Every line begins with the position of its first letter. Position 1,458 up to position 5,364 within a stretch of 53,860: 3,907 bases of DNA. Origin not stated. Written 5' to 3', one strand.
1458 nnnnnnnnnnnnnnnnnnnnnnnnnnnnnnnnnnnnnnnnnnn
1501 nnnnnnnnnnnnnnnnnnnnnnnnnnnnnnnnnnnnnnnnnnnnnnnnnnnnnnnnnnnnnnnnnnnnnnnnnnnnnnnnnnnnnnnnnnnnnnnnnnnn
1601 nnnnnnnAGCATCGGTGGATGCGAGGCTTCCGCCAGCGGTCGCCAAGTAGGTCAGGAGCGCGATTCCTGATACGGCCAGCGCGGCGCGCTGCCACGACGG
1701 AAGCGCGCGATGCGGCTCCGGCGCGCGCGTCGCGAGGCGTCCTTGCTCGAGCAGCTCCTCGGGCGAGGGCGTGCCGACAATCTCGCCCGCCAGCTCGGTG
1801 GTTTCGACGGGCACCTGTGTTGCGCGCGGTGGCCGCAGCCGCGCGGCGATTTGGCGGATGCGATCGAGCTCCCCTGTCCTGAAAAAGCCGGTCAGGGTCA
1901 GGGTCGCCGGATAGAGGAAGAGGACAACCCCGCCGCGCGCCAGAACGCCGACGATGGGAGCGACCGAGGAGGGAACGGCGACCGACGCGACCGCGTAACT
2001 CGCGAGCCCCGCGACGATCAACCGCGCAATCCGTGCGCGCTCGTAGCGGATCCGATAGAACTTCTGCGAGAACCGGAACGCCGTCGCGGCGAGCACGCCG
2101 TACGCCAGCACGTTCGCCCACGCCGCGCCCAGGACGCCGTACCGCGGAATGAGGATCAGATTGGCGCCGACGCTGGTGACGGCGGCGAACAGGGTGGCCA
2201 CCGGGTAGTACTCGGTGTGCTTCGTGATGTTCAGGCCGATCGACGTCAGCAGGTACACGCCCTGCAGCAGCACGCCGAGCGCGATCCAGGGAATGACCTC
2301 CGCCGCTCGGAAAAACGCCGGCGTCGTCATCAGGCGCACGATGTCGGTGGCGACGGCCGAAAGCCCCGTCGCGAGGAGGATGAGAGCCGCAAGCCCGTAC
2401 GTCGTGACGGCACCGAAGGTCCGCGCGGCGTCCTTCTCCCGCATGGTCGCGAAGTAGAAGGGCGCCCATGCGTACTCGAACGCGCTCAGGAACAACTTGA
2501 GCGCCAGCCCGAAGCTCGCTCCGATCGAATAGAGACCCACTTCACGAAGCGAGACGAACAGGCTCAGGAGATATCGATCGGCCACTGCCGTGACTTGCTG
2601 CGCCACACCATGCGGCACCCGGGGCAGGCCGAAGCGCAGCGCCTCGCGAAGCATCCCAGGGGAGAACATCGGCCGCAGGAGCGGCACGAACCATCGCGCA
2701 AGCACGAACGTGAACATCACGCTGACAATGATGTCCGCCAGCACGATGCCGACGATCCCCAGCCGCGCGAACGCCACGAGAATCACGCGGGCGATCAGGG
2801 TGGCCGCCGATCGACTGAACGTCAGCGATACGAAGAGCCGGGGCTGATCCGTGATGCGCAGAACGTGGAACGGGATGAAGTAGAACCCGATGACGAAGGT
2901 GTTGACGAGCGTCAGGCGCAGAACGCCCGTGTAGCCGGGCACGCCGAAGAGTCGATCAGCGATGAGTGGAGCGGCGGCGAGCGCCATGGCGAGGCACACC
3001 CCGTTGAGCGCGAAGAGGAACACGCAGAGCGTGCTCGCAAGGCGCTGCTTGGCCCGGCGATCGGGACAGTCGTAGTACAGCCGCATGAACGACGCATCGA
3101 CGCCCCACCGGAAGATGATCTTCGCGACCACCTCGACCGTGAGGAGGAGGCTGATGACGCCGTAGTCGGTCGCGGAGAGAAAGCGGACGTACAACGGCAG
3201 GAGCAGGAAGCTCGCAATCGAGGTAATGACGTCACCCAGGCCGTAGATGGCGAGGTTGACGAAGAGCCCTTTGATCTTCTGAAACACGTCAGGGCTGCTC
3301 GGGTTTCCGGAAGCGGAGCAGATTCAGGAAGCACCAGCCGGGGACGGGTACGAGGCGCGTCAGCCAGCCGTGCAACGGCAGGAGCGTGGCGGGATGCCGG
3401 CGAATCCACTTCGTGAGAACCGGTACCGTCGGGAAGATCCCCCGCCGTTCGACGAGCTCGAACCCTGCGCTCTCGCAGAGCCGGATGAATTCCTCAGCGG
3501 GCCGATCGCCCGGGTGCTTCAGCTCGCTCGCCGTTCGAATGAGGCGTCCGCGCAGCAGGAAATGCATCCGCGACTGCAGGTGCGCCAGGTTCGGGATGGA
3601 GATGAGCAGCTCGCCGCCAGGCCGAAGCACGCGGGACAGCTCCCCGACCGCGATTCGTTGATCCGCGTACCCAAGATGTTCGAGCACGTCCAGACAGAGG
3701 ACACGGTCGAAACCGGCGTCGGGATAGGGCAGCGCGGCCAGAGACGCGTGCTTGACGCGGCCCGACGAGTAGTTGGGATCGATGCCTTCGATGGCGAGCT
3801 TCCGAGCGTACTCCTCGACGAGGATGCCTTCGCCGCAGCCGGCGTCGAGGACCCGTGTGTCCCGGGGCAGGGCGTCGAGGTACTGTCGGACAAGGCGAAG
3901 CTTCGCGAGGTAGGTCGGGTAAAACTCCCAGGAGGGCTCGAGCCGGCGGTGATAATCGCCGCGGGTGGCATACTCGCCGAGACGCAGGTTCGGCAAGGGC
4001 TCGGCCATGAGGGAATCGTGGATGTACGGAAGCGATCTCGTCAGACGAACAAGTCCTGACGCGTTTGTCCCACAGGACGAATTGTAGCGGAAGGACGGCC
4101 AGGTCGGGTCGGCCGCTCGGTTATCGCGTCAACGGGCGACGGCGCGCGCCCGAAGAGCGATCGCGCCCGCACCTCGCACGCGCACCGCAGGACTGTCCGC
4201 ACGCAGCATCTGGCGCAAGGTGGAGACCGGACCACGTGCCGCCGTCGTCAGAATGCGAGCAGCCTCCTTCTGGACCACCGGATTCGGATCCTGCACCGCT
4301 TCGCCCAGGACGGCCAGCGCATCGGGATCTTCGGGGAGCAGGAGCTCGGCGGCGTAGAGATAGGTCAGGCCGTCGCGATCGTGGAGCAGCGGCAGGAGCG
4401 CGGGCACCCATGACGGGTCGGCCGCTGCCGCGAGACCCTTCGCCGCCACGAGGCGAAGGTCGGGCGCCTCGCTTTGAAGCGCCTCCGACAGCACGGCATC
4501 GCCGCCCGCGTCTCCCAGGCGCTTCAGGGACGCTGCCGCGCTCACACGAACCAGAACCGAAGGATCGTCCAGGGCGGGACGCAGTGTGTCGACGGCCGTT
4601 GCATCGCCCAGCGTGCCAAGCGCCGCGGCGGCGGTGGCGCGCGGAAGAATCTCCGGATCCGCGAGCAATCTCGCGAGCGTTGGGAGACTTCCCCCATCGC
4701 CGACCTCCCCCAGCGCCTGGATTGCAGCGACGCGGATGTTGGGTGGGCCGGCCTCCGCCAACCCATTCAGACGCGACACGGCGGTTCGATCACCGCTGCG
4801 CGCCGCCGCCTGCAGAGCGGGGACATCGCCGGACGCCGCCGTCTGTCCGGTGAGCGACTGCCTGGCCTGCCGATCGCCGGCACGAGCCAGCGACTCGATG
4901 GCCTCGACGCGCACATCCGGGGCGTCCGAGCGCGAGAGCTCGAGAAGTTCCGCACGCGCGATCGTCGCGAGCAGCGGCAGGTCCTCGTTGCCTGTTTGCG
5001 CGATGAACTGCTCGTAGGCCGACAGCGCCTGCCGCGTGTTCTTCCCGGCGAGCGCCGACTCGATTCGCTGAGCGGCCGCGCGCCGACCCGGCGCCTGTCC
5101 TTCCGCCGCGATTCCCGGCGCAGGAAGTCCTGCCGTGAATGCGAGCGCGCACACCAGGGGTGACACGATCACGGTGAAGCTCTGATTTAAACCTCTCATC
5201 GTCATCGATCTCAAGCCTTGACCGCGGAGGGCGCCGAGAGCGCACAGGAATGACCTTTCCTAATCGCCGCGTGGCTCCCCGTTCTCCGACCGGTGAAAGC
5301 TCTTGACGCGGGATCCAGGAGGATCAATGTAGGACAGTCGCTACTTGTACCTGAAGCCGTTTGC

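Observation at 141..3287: Single polypeptide fusing a Wzx-type flippase to a GT-C glycosyltransferase-like domain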

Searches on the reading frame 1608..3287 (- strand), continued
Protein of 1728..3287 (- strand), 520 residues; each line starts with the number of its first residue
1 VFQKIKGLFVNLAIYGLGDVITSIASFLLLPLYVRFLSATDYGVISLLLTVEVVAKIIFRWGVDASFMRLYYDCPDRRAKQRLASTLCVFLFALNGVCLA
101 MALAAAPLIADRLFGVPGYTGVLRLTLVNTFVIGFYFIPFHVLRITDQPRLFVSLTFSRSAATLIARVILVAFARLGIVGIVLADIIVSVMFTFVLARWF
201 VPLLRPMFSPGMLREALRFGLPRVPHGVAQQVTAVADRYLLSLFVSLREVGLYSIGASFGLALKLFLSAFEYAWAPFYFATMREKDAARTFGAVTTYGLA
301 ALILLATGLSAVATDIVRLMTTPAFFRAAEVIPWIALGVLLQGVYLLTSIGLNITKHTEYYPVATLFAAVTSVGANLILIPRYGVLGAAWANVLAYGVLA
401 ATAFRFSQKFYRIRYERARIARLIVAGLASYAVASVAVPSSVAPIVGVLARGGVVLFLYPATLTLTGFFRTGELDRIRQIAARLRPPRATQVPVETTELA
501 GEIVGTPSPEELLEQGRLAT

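Call 62: predict_structure(alignment_id=A3)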
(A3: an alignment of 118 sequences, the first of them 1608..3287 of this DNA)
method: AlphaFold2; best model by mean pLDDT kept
length: 560 residues; sequences in the alignment: 118
mean_pLDDT: 87.9   pTM: 0.84
mean pLDDT of the five models: 87.9, 87.2, 86.8, 86.8, 86.6
residues with pLDDT >= 90: 424; 70-90: 66; 50-70: 21; < 50: 49
segments of 3 or more residues with pLDDT < 50: 499-501, 503-505, 520-560
pLDDT, mean of each block of 10 residues (from residue 1): 84 83 86 91 93 92 93 97 98 98 97 94 98 95 89 90 95 96 97 96 97 96 91 94 96 95 91 88 95 96 98 98 97 98 96 92 96 98 98 98 97 97 98 98 98 98 97 91 82 55 51 53 42 36 31 29
secondary structure, 60 per line:
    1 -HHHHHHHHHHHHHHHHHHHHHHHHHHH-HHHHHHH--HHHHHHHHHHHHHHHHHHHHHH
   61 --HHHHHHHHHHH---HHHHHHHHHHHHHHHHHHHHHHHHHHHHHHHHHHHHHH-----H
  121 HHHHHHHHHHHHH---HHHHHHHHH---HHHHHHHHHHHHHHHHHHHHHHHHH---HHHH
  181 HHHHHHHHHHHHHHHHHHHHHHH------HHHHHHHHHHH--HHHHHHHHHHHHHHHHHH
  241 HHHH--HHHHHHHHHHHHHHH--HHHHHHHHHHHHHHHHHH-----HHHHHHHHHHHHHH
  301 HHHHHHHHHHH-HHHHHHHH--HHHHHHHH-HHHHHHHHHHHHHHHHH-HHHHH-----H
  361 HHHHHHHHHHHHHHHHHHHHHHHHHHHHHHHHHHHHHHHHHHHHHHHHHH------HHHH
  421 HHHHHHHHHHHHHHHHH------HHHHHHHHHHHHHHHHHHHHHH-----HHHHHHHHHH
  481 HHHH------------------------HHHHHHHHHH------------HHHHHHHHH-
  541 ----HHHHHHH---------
elements in order: H2-28 H30-36 H39-60 H63-73 H77-114 H120-133 H137-145 H149-173 H177-203 H210-220 H223-244 H247-261 H264-281 H287-311 H313-320 H323-330 H332-348 H350-354 H360-410 H417-437 H444-465 H471-484 H509-518 H531-539 H545-551

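Call 67: fold_search(model_id=the predicted structure, library=pdb)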
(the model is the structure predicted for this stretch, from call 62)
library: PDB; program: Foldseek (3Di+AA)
matches with E <= 10: 295; with E <= 0.001: 49
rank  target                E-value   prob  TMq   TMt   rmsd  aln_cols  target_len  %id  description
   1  9g9n_A                9.5e-09  1.00  0.56  0.73   5.4       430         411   17  Lipid III flippase WzxE with NB10 and NB7 nanobodies in inward-facing conformation - crystal 1 (released 2025-01-22)
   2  6nc6_A                1.5e-08  1.00  0.68  0.81   4.2       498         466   14  Lipid II flippase MurJ, inward closed conformation (released 2019-04-17)
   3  6nc9                  3.5e-08  1.00  0.62  0.71   5.7       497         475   14  Lipid II flippase MurJ, outward-facing conformation (released 2019-04-17)
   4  9g9p_A                4.3e-08  1.00  0.62  0.83   3.5       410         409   17  Lipid III flippase WzxE with NB10 and NB7 nanobodies in inward-facing conformation - crystal 2 (released 2025-01-22)
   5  6nc6_B                1.2e-07  1.00  0.64  0.76   5.2       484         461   15  Lipid II flippase MurJ, inward closed conformation (released 2019-04-17)
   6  9nu5_A                2.0e-07  1.00  0.60  0.66   5.9       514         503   13  Structure of MurJ in complex with single gene lysis protein from phage PP7 (released 2026-02-11)
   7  5t77                  2.9e-07  1.00  0.64  0.75   5.0       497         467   14  Crystal structure of the MOP flippase MurJ (released 2016-12-28)
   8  6nc8                  3.2e-07  1.00  0.64  0.75   4.9       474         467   16  Lipid II flippase MurJ, inward occluded conformation (released 2019-04-17)
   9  6nc7_A                6.3e-07  1.00  0.65  0.76   4.8       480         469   14  Lipid II flippase MurJ, inward open conformation (released 2019-04-17)
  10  6hfb_D                8.7e-07  1.00  0.52  0.62   7.1       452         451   15  Outward-facing conformation of a multidrug resistance MATE family transporter of the MOP superfamily. (released 2019-06-12)
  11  9g95_A                9.8e-07  1.00  0.50  0.64   6.3       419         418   17  Lipid III flippase WzxE with NB10 nanobody in outward-facing conformation at 2.7552 A (released 2025-01-22)
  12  7wax                  1.0e-06  1.00  0.69  0.75   4.6       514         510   14  MurJ inward occluded form (released 2022-06-01)
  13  9g9m_A                1.1e-06  1.00  0.54  0.69   5.7       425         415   17  Lipid III flippase WzxE with NB10 and NB7 nanobodies in outward-facing conformation - crystal 1 (released 2025-01-22)
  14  6nc7_B                1.3e-06  1.00  0.64  0.75   4.7       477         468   16  Lipid II flippase MurJ, inward open conformation (released 2019-04-17)
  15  6gwh                  1.3e-06  1.00  0.51  0.62   7.3       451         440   17  Outward-facing conformation of a multidrug resistance MATE family transporter of the MOP superfamily. (released 2019-06-05)
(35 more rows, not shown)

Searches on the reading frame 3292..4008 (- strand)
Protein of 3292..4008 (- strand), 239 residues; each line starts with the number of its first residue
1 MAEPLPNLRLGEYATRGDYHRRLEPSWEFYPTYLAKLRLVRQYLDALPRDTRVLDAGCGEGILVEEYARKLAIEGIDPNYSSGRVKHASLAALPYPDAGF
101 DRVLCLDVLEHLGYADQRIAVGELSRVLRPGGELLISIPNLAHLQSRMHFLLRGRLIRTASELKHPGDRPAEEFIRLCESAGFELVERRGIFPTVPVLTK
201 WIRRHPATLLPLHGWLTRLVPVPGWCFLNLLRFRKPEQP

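Call 6: search_protein_families(library=pfam, proteins=[window:3292-4008:-], max_evalue=0.01)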
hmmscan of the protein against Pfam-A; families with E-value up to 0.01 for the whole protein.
window:3292-4008:- (239 aa): 8 families
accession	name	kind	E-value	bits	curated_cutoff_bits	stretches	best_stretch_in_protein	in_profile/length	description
PF13489.12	Methyltransf_23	-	3.3e-17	63.1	27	1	30-187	5-163/164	Methyltransferase domain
PF08241.18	Methyltransf_11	-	1.7e-13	51.4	21.2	1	54-136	1-95/95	Methyltransferase domain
PF13649.12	Methyltransf_25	-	7.8e-12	46.2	27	1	53-132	1-97/97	Methyltransferase domain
PF13847.12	Methyltransf_31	-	2.8e-08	34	27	1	89-144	62-118/145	Methyltransferase domain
PF08242.18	Methyltransf_12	-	1.4e-07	32.5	30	1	54-134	1-98/98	Methyltransferase domain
PF05148.21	Methyltransf_8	-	1.1e-06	29.1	27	1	37-137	60-157/219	Hypothetical methyltransferase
PF07021.18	MetW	-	1.8e-06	28.2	21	1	45-160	9-131/193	Methionine biosynthesis protein MetW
PF02353.26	CMAS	-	0.00079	19.3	27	0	51-145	64-173/273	Mycolic acid cyclopropane synthetase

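Call 7: search_protein_families(library=ncbifam, proteins=[window:3292-4008:-], max_evalue=0.01)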
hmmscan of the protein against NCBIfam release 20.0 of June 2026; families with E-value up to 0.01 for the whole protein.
window:3292-4008:- (239 aa): 20 families
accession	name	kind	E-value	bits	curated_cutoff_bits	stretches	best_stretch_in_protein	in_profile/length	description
NF045667.1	MTase_DVU1556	equivalog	2.8e-11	43.3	155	1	46-137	19-120/213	DVU_1556 family methyltransferase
NF043040.1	corrin_prot_MT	hypoth_equivalog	4.2e-09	36.2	180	1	46-189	37-202/216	corrinoid protein-associated methyltransferase CpaM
TIGR01983.1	UbiG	equivalog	4.9e-09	35.8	102.95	2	49-81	49-82/228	bifunctional 2-polyprenyl-6-hydroxyphenol methylase/3-demethylubiquinol 3-O-methyltransferase UbiG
TIGR02081.1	metW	equivalog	3.3e-08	33.3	189.5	1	44-157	8-128/194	methionine biosynthesis protein MetW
TIGR02021.1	BchM-ChlM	equivalog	5.5e-06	26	158.9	1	40-77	41-83/218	magnesium protoporphyrin IX methyltransferase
NF041537.1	ArsM_AhpD_UU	exception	7.4e-05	21.7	510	1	86-184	132-223/345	arsenite methyltransferase/AhpD domain selenoprotein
NF047649.1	MTase_UXPK_star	exception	7.7e-05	21.8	460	1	85-137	132-182/283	methyltransferase/UXPK-star double selenoprotein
NF041675.1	sarc_dimgly_tmase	equivalog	0.00014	21.9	550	1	87-139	122-172/278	sarcosine/dimethylglycine N-methyltransferase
NF001241.0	PRK00216.1-2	equivalog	0.00032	20.4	327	1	91-137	104-148/231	demethylmenaquinone methyltransferase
NF001240.0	PRK00216.1-1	equivalog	0.00046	19.3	378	1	87-136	121-168/251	bifunctional demethylmenaquinone methyltransferase/2-methoxy-6-polyprenyl-1,4-benzoquinol methylase UbiE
NF041536.1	ArsM_DUF2284_UU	exception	0.00051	18.5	575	1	86-187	132-226/459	arsenite methyltransferase/DUF2284 domain selenoprotein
NF045825.1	FAmtase_mtf2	equivalog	0.00073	18.8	400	1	92-136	116-158/248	fatty-acid O-methyltransferase Mtf2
NF008686.0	PRK11705.1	equivalog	0.00086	18.4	400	1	35-136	154-265/383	cyclopropane fatty acyl phospholipid synthase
NF007610.0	PRK10258.1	equivalog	0.0011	18.4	342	1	51-135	44-137/251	malonyl-ACP O-methyltransferase BioC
TIGR02072.1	BioC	equivalog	0.0024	17.7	184.95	0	44-74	27-59/244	malonyl-ACP O-methyltransferase BioC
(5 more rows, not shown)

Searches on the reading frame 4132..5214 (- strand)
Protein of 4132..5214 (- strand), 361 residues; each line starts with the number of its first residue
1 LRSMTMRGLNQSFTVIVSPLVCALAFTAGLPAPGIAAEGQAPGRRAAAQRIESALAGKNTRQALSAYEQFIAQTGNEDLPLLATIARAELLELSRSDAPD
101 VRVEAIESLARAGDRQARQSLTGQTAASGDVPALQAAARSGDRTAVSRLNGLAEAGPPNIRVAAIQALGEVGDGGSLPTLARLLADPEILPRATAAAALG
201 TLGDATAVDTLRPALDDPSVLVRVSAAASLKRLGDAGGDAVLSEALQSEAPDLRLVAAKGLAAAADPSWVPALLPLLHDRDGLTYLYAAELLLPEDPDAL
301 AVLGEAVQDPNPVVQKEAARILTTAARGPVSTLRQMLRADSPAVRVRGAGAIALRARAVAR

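Call 6: search_protein_families(library=pfam, proteins=[window:4132-5214:-], max_evalue=0.01)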
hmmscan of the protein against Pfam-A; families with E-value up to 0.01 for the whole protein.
window:4132-5214:- (361 aa): 4 families
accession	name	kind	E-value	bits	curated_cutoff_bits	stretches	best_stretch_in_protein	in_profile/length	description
PF13646.12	HEAT_2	-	6.1e-30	103.8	27.7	5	180-262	5-88/88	HEAT repeats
PF02985.28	HEAT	-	4.7e-13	48.5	23.5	0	209-234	3-28/31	HEAT repeat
PF03130.22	HEAT_PBS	-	6.4e-10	39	20.9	1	192-217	2-27/27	PBS lyase HEAT-like repeat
PF13513.12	HEAT_EZ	-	0.0018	19.2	27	0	158-202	1-55/55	HEAT-like repeat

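Call 7: search_protein_families(library=ncbifam, proteins=[window:4132-5214:-], max_evalue=0.01)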
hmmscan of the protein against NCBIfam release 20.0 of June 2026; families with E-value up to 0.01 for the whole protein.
window:4132-5214:- (361 aa): 6 families
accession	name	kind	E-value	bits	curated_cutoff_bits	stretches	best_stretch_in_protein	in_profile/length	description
NF045915.1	PhycobilmeDegNblB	equivalog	8.5e-16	58.1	300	2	181-318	73-212/214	phycobilisome degradation protein NblB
NF058502.1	phyc_lyase_CpcE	equivalog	6e-08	32.5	330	1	192-253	59-120/260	C-phycocyanin alpha-cysteine-84 phycocyanobilin lyase subunit CpcE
TIGR02270.1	TIGR02270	subfamily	1.2e-07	31.1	206.8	1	141-260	83-201/410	TIGR02270 family protein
NF010374.0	PRK13800.1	equivalog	8.6e-06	24.3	1196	1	101-322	676-895/898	fumarate reductase/succinate dehydrogenase flavoprotein subunit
NF058505.1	phyc_lyase_CpeY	equivalog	0.0012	17.5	600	1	192-243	356-407/419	C-phycoerythrin alpha-cysteine-82 phycoerythrobilin lyase CpeY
NF045662.1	DVU0298_fam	equivalog_domain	0.0075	15.8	75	0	178-213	148-183/213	DVU0298 family protein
